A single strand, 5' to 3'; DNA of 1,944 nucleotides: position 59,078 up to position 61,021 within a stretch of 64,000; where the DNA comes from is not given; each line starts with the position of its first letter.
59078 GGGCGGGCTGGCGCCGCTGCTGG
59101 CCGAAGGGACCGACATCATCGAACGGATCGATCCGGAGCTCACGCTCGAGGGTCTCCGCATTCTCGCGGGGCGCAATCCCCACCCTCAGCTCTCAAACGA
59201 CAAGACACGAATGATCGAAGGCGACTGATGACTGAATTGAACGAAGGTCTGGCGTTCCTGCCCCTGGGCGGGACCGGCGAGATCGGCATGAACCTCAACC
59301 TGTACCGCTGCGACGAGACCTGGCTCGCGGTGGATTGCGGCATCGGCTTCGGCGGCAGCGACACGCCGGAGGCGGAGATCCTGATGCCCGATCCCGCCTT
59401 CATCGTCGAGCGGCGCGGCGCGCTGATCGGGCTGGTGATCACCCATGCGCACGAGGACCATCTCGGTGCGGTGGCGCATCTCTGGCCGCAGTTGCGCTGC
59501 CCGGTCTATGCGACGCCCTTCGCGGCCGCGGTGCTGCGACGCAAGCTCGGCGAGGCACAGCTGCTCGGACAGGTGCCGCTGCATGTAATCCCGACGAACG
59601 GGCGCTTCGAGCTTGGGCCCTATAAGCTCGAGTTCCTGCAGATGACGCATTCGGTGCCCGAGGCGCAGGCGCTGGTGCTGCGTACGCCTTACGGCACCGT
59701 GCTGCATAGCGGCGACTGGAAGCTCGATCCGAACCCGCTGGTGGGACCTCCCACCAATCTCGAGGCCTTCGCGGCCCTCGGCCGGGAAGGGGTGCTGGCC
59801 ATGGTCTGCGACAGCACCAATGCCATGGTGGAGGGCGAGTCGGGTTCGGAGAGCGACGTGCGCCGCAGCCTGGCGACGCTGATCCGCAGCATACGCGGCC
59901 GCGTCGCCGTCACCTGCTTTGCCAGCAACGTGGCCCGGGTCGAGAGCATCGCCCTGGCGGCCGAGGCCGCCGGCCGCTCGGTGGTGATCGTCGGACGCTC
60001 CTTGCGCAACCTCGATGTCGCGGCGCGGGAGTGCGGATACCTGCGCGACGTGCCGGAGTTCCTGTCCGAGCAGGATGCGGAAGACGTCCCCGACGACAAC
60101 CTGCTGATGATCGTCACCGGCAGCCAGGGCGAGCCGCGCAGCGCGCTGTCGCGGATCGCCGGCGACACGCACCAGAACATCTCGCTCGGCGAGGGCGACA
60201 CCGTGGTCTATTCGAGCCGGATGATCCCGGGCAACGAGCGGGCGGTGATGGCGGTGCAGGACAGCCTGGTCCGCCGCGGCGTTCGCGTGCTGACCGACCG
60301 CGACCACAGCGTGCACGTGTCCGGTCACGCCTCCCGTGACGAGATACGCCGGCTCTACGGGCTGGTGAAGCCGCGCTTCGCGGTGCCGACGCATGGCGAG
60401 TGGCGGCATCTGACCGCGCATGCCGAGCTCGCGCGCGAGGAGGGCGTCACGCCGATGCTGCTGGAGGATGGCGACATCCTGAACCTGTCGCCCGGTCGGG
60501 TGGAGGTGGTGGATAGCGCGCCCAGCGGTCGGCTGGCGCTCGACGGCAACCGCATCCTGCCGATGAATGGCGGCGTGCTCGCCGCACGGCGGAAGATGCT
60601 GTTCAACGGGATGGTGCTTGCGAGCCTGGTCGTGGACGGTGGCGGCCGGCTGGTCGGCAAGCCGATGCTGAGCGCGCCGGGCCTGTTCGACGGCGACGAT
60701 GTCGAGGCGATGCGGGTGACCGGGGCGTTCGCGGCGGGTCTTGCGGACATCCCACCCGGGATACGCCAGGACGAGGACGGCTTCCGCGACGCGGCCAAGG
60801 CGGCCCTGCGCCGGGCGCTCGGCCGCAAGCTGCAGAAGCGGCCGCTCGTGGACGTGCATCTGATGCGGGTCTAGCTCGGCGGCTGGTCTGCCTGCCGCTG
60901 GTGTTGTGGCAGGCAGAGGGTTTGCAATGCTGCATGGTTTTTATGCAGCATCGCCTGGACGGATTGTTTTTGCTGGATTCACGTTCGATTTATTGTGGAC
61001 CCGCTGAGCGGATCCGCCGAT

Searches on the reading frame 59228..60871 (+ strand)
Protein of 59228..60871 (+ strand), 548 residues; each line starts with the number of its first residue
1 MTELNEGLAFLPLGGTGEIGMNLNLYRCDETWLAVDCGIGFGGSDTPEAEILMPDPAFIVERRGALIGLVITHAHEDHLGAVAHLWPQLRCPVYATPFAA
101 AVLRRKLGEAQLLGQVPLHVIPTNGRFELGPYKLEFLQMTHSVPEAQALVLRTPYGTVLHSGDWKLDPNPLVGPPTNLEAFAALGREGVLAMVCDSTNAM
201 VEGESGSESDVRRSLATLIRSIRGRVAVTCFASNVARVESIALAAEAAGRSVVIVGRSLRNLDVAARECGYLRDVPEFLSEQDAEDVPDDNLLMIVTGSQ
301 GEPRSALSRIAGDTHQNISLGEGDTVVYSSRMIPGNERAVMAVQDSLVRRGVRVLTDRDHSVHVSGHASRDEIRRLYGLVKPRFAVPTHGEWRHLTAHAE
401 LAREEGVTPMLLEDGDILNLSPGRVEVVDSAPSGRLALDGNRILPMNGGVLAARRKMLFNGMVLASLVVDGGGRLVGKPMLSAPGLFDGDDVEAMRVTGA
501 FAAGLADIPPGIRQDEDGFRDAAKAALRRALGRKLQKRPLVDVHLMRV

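Call 84: search_protein_families(library=pfam, proteins=[window:59228-60871:+], max_evalue=0.00001)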
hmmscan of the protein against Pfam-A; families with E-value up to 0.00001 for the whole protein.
window:59228-60871:+ (548 aa): 4 families
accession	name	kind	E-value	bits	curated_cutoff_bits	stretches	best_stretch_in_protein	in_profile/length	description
PF22505.1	RNase_J_b_CASP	-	5.6e-39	133.2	27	1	224-347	2-126/126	Ribonuclease J, beta-CASP domain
PF07521.17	RMMBL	-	1.1e-12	48.2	21.6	1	360-408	9-59/63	Zn-dependent metallo-hydrolase RNA specificity domain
PF12706.13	Lactamase_B_2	-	7.9e-12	45.6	27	1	31-166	1-145/200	Beta-lactamase superfamily domain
PF00753.33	Lactamase_B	-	6e-11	43.1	22.7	1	36-168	21-154/196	Metallo-beta-lactamase superfamily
